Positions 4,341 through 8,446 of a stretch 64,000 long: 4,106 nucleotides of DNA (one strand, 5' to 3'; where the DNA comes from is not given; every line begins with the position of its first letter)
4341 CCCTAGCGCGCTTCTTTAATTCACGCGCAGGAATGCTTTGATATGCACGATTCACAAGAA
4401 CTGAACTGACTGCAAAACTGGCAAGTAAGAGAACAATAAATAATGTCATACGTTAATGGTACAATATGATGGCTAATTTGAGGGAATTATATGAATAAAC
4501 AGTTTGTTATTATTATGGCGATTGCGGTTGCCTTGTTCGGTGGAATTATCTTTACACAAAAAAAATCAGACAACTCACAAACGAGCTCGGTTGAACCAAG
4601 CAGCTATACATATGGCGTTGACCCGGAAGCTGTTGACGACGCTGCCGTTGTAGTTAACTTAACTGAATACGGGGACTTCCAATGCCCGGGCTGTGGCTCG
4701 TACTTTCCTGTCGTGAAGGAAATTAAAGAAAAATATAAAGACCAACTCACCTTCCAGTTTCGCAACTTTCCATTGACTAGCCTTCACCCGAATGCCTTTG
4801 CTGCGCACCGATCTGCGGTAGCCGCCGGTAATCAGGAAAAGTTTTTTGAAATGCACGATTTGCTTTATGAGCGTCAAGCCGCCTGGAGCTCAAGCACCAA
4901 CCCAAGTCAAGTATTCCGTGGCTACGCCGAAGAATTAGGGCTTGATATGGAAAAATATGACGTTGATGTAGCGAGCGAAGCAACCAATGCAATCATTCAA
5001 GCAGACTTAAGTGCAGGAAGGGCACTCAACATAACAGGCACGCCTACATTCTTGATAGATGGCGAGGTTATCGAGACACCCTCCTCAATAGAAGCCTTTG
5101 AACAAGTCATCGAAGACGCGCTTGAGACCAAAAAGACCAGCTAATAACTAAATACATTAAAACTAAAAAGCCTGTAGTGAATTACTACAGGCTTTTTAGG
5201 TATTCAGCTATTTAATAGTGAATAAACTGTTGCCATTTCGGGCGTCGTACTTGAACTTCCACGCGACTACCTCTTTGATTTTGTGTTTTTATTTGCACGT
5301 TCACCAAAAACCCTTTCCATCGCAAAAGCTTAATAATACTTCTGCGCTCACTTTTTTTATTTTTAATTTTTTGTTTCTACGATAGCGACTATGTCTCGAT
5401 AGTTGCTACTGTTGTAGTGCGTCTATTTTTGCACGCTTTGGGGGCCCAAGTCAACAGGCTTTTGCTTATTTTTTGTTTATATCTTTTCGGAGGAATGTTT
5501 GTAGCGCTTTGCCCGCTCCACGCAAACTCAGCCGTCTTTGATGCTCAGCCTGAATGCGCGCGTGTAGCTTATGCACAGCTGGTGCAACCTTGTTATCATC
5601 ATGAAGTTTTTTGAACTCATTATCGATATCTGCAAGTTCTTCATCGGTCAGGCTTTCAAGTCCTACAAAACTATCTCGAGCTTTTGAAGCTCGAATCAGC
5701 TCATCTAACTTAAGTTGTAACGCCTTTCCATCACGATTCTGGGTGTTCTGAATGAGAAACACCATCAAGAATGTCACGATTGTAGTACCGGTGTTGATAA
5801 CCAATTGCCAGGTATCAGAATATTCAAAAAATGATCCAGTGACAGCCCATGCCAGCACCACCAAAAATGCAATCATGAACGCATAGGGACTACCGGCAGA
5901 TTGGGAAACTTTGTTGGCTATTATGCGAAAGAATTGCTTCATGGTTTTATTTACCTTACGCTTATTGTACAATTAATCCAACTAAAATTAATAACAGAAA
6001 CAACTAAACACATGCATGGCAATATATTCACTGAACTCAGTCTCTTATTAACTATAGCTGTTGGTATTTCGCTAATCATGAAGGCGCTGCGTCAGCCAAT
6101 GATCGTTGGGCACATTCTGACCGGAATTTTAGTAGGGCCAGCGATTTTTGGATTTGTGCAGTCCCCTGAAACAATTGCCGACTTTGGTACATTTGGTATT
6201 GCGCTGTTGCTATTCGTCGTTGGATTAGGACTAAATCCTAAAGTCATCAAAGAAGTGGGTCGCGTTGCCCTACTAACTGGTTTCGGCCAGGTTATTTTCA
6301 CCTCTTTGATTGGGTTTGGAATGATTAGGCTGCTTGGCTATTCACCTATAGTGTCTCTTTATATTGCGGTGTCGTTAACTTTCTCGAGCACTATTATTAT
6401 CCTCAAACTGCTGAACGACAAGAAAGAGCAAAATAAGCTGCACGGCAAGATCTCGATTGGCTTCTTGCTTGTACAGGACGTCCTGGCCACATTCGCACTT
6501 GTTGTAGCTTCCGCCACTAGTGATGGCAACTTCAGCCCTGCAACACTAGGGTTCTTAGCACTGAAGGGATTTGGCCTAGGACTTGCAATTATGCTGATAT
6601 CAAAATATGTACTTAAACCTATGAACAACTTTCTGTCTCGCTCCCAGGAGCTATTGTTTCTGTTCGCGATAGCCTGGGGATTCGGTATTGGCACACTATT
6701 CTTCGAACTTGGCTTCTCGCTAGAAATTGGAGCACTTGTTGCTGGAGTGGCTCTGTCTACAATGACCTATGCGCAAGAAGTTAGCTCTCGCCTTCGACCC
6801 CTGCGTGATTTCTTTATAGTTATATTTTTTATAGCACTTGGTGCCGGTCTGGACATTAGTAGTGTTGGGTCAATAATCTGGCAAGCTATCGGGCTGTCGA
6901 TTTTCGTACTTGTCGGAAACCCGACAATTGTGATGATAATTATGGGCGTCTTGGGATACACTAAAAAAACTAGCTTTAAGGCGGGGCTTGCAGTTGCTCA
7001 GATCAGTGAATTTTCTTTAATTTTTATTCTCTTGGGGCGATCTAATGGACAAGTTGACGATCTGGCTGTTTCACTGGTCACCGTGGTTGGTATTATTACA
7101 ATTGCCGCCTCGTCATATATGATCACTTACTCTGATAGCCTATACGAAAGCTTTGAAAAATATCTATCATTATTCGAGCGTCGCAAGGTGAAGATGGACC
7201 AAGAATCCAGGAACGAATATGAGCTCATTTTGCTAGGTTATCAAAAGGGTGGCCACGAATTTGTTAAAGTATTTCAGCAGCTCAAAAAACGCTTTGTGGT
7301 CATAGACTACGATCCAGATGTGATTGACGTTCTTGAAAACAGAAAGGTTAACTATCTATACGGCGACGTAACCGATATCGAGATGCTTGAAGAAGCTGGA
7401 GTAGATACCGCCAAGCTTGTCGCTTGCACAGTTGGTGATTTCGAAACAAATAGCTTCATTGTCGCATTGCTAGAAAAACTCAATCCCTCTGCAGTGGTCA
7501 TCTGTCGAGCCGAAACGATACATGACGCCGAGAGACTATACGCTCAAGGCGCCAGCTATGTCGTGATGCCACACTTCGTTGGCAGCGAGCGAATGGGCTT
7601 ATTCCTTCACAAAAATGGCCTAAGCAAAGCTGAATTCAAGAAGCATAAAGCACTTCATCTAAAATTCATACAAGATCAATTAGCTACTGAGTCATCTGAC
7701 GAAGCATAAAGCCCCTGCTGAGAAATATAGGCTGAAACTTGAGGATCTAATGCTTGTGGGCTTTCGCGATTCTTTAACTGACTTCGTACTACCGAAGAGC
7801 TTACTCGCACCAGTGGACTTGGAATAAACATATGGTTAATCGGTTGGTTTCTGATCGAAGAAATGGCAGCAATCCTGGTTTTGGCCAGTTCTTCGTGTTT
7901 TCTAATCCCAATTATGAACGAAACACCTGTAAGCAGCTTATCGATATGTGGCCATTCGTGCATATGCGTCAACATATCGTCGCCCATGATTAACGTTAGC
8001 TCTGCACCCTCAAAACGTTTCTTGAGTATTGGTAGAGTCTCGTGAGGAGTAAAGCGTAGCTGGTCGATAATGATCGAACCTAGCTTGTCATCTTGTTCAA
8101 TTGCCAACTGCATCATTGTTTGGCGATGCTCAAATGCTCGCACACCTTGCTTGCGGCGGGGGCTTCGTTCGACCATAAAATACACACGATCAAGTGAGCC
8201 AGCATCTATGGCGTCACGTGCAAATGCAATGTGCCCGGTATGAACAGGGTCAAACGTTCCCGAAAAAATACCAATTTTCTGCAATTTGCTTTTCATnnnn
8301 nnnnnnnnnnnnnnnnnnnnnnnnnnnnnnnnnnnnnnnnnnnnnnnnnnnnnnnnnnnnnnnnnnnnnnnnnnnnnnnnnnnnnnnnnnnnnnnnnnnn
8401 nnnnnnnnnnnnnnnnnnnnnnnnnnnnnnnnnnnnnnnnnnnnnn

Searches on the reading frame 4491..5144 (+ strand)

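Call 47: search_protein_families(library=pfam, proteins=[window:4491-5144:+], max_evalue=0.01)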
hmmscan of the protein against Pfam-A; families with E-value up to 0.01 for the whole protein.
window:4491-5144:+ (217 aa): 3 families
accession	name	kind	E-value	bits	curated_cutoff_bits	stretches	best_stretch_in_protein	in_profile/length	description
PF13462.12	Thioredoxin_4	-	8.2e-27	94.8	23.2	1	55-209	15-165/165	Thioredoxin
PF01323.26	DSBA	-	1.3e-18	67.9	25.6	1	57-207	2-190/191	DSBA-like thioredoxin domain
PF13743.12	Thioredoxin_5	-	2.5e-06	27.8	27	1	139-189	113-163/186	Thioredoxin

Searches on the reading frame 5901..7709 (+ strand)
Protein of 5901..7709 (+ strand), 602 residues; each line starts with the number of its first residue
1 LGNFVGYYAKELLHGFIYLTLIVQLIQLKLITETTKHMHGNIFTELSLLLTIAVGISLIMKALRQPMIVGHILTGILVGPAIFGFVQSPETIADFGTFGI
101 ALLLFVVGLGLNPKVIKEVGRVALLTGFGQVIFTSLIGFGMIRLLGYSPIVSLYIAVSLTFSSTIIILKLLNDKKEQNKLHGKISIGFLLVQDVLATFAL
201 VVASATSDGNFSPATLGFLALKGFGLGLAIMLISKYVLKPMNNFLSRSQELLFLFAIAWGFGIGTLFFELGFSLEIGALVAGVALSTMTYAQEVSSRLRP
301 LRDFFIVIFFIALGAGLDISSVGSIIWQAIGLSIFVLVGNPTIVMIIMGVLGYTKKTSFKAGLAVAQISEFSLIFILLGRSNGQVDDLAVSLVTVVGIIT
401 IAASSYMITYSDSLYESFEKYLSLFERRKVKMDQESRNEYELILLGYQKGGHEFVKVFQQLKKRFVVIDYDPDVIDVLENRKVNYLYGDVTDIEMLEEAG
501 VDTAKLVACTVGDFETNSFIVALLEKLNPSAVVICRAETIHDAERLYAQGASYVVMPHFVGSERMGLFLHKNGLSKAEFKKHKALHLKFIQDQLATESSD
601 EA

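Call 8: search_protein_families(library=pfam, proteins=[window:5901-7709:+], max_evalue=0.01)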
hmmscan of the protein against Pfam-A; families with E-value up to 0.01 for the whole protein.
window:5901-7709:+ (602 aa): 2 families
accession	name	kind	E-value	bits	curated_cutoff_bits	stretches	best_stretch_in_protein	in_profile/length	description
PF00999.27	Na_H_Exchanger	-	8.4e-51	173.4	26.2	1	50-402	2-363/375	Sodium/hydrogen exchanger, transmembrane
PF02254.24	TrkA_N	-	9.7e-24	84.4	23.8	1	443-557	2-116/116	TrkA-N domain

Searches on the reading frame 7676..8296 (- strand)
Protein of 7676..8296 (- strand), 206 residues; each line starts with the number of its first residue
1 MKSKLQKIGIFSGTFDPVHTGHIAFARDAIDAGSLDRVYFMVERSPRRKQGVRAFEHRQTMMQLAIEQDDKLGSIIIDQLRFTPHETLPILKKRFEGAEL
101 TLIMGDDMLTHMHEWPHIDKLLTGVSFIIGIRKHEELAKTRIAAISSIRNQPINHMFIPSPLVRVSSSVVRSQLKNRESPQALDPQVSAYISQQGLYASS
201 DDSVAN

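Call 8: search_protein_families(library=pfam, proteins=[window:7676-8296:-], max_evalue=0.01)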
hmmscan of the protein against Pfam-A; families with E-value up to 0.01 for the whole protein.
window:7676-8296:- (206 aa): 1 family
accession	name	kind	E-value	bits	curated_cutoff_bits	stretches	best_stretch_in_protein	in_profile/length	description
PF01467.32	CTP_transf_like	-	7.2e-17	62.3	21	1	10-171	1-131/133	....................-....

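Call 9: search_protein_families(library=ncbifam, proteins=[window:7676-8296:-], max_evalue=0.01)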
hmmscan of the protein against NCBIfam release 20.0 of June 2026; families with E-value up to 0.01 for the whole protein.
window:7676-8296:- (206 aa): 18 families
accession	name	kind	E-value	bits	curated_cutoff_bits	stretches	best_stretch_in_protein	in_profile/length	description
TIGR00482.1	TIGR00482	equivalog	1.7e-34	119.6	112.45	1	10-197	1-194/194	nicotinate (nicotinamide) nucleotide adenylyltransferase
NF005519.0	PRK07152.1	equivalog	1.8e-30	106.1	315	1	6-199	1-186/361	nicotinate-nucleotide adenylyltransferase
NF000841.0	PRK00071.1-4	equivalog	3e-30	105.5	197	1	3-198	4-193/194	nicotinate-nucleotide adenylyltransferase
NF000840.1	PRK00071.1-3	equivalog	1.7e-28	99.4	150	1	3-198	3-199/201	nicotinate-nucleotide adenylyltransferase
NF000839.0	PRK00071.1-1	equivalog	1.6e-23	83.7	187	1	6-199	6-217/219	nicotinate-nucleotide adenylyltransferase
NF005410.0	PRK06973.1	equivalog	2.4e-17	63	214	1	3-198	19-242/243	nicotinate-nucleotide adenylyltransferase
NF000843.0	PRK00071.2-2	equivalog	4e-17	62.4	240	1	3-148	9-157/212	nicotinate-nucleotide adenylyltransferase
NF000842.0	PRK00071.2-1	equivalog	3.3e-16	59.5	167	1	6-201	2-188/191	nicotinate-nucleotide adenylyltransferase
NF000846.0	PRK00071.2-5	equivalog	4.2e-11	42.7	329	1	6-132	19-148/210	nicotinate-nucleotide adenylyltransferase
NF000845.0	PRK00071.2-4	equivalog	1.2e-10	41.2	210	1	6-128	8-133/197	nicotinate-nucleotide adenylyltransferase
TIGR00125.1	cyt_tran_rel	domain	2.1e-08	34.2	27.7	1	8-71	1-65/65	adenylyltransferase/cytidyltransferase family protein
TIGR01510.1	coaD_prev_kdtB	equivalog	1.1e-07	31.9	103.3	1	9-69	2-59/155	pantetheine-phosphate adenylyltransferase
NF001985.0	PRK00777.1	subfamily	0.00014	22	104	1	10-72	8-72/157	pantetheine-phosphate adenylyltransferase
NF005988.0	PRK08099.1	equivalog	0.00019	20.6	201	1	4-52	62-108/411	multifunctional transcriptional regulator/nicotinamide-nucleotide adenylyltransferase/ribosylnicotinamide kinase NadR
TIGR00083.1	ribF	equivalog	0.00056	19.4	184.35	1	12-178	4-157/290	riboflavin biosynthesis protein RibF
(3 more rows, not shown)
